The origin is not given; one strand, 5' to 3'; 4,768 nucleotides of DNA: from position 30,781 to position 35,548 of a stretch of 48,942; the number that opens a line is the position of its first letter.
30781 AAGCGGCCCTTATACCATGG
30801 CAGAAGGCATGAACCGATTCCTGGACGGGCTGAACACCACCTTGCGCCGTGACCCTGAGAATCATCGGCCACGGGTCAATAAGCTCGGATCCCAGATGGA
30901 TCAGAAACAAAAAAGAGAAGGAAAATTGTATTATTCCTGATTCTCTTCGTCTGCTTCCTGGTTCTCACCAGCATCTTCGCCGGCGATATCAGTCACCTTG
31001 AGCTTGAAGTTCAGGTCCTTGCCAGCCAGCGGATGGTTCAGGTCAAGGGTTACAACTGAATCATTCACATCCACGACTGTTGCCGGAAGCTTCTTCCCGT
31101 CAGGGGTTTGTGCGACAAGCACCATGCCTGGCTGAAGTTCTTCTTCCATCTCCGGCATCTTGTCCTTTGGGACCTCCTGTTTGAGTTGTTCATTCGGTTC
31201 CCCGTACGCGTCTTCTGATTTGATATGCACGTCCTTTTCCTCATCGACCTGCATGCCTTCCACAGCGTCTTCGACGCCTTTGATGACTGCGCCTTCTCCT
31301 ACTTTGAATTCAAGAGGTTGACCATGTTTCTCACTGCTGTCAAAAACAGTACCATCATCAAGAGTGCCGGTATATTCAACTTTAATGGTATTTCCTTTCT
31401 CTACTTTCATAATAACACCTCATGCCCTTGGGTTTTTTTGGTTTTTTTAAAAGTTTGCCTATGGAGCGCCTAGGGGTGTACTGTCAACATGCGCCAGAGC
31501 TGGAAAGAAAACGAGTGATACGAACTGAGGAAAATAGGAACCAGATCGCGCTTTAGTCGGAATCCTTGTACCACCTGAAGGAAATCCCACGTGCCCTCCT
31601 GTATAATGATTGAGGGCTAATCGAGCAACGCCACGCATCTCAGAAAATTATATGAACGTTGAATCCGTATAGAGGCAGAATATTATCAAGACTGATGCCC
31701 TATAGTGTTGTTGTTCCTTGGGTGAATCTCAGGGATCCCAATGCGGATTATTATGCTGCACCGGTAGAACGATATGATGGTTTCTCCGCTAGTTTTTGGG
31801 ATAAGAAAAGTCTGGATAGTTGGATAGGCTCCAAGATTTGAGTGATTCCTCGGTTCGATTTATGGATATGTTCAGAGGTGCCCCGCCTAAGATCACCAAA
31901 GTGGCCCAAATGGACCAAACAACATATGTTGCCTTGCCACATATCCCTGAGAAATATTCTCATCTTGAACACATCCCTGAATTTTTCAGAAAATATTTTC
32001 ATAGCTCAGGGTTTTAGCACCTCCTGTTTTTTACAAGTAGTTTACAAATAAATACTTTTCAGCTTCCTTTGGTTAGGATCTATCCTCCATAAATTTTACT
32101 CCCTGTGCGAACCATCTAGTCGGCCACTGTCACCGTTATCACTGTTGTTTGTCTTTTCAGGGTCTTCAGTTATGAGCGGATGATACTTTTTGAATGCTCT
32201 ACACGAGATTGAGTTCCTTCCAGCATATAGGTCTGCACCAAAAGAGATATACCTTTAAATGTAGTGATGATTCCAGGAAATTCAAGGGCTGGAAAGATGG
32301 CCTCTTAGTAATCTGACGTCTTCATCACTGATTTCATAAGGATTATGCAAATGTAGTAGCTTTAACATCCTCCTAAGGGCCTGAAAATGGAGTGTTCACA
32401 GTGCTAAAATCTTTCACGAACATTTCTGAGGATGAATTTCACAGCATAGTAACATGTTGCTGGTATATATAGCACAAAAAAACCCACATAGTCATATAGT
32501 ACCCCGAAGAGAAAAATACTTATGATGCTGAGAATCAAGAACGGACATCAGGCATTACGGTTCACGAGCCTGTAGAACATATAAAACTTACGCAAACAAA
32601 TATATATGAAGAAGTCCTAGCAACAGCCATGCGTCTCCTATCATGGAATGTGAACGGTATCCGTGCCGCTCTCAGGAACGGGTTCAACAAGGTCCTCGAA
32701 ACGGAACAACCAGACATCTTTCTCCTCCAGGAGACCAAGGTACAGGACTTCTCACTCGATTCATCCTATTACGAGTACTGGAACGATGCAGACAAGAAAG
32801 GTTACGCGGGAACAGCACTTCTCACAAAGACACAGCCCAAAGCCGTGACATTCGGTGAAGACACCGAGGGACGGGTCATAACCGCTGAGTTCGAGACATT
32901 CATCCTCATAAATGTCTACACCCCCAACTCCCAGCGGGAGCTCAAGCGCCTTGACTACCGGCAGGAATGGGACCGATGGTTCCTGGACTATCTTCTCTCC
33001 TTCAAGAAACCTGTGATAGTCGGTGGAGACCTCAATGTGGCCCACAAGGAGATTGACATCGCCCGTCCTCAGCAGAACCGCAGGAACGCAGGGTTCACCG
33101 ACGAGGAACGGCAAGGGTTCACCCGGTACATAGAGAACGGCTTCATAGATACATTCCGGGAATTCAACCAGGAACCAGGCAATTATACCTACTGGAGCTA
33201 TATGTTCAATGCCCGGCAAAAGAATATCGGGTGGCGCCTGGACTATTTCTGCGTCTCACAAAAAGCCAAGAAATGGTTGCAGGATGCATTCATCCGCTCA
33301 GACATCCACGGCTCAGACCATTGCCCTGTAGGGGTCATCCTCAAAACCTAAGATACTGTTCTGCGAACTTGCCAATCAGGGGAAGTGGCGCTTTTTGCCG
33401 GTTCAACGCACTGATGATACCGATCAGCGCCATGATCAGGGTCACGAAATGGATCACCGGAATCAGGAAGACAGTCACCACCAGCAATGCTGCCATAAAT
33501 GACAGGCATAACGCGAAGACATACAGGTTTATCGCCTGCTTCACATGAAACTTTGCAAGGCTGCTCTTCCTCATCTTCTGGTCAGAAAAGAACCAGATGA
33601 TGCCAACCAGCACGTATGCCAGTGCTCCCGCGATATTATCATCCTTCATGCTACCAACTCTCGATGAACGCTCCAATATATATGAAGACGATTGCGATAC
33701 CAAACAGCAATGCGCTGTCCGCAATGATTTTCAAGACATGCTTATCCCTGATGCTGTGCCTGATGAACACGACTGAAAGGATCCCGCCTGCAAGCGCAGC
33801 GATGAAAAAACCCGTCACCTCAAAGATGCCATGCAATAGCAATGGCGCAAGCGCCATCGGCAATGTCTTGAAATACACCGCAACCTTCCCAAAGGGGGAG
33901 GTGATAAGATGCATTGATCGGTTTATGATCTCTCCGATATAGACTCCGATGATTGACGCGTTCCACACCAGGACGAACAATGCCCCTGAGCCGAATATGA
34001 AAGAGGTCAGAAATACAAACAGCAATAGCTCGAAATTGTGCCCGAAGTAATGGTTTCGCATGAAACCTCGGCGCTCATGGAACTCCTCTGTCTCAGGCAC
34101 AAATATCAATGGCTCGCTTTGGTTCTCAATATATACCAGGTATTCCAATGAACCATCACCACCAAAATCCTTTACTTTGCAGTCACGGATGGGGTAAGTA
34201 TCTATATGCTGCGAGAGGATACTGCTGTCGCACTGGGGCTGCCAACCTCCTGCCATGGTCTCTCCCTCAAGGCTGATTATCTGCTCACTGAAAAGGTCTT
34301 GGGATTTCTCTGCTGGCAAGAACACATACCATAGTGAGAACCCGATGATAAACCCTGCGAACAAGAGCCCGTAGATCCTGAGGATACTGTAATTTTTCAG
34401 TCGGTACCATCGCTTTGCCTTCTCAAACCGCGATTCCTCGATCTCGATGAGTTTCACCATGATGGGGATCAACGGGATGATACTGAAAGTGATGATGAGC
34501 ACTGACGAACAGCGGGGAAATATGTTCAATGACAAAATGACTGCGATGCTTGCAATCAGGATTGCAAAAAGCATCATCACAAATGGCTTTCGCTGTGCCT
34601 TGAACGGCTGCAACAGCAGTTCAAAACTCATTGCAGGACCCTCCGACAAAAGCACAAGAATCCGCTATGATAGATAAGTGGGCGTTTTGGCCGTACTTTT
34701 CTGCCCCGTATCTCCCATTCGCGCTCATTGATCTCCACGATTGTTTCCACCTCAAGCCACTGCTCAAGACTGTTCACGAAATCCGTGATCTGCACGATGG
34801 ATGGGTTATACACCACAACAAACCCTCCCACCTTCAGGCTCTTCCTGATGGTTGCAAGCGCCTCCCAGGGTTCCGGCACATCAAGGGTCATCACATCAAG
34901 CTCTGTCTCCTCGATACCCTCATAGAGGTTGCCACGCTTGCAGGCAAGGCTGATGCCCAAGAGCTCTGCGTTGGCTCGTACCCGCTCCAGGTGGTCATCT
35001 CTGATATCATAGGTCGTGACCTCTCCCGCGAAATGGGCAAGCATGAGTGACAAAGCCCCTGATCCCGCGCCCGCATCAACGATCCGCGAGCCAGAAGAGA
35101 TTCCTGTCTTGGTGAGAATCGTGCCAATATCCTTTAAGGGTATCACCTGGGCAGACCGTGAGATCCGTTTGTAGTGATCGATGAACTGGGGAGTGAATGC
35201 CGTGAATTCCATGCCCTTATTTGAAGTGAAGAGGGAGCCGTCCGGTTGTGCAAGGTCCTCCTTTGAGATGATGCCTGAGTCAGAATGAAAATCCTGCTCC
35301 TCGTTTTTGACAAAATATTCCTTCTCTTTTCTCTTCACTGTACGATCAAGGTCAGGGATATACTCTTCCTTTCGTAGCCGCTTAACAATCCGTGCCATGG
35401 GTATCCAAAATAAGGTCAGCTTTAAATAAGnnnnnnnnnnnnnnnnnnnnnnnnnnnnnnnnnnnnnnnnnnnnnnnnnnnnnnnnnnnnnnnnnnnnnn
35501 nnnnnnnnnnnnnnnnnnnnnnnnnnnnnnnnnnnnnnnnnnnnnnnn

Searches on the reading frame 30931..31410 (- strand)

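Call 69: search_protein_families(library=pfam, proteins=[window:30931-31410:-], max_evalue=0.00001)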
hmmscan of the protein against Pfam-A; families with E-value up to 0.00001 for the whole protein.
window:30931-31410:- (159 aa): 1 family
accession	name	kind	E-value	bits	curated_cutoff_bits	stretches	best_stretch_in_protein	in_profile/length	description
PF00254.34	FKBP_C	-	6.4e-23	81.3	21.1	1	2-83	4-84/94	FKBP-type peptidyl-prolyl cis-trans isomerase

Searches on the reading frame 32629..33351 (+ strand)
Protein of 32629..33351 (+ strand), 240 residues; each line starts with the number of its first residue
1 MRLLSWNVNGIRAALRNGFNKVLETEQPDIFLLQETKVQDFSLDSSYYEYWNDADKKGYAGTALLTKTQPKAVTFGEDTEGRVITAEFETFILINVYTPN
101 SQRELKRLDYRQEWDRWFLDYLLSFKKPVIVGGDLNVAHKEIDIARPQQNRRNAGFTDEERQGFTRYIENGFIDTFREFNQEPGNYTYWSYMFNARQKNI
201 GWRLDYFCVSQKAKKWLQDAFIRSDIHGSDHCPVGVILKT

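Call 69: search_protein_families(library=pfam, proteins=[window:32629-33351:+], max_evalue=0.00001)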
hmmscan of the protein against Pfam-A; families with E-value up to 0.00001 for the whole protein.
window:32629-33351:+ (240 aa): 1 family
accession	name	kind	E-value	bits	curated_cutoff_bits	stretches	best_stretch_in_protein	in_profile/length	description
PF03372.29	Exo_endo_phos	-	3.1e-26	92.9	24.5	1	4-231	1-225/225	Endonuclease/Exonuclease/phosphatase family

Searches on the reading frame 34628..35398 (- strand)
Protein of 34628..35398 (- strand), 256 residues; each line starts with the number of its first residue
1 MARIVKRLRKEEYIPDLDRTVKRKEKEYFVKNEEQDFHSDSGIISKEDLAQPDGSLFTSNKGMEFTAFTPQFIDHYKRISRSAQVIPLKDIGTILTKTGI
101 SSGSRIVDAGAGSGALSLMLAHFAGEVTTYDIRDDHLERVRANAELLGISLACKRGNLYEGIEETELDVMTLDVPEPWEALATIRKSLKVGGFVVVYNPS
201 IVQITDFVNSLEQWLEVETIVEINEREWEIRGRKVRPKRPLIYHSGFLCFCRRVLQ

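Call 69: search_protein_families(library=pfam, proteins=[window:34628-35398:-], max_evalue=0.00001)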
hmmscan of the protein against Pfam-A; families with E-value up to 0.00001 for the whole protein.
window:34628-35398:- (256 aa): 5 families
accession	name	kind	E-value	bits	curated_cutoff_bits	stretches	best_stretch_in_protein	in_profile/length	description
PF08704.16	GCD14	-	3.1e-16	60.2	26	1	81-235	19-184/247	tRNA methyltransferase complex GCD14 subunit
PF13847.12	Methyltransf_31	-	2e-08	34.5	27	1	100-203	1-114/145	Methyltransferase domain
PF13649.12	Methyltransf_25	-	3.6e-06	28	27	1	106-192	1-97/97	Methyltransferase domain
PF05175.20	MTS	-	4.3e-06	26.9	23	1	102-170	31-102/170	Methyltransferase small domain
PF08241.18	Methyltransf_11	-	5.4e-06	27.4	21.2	0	107-196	1-95/95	Methyltransferase domain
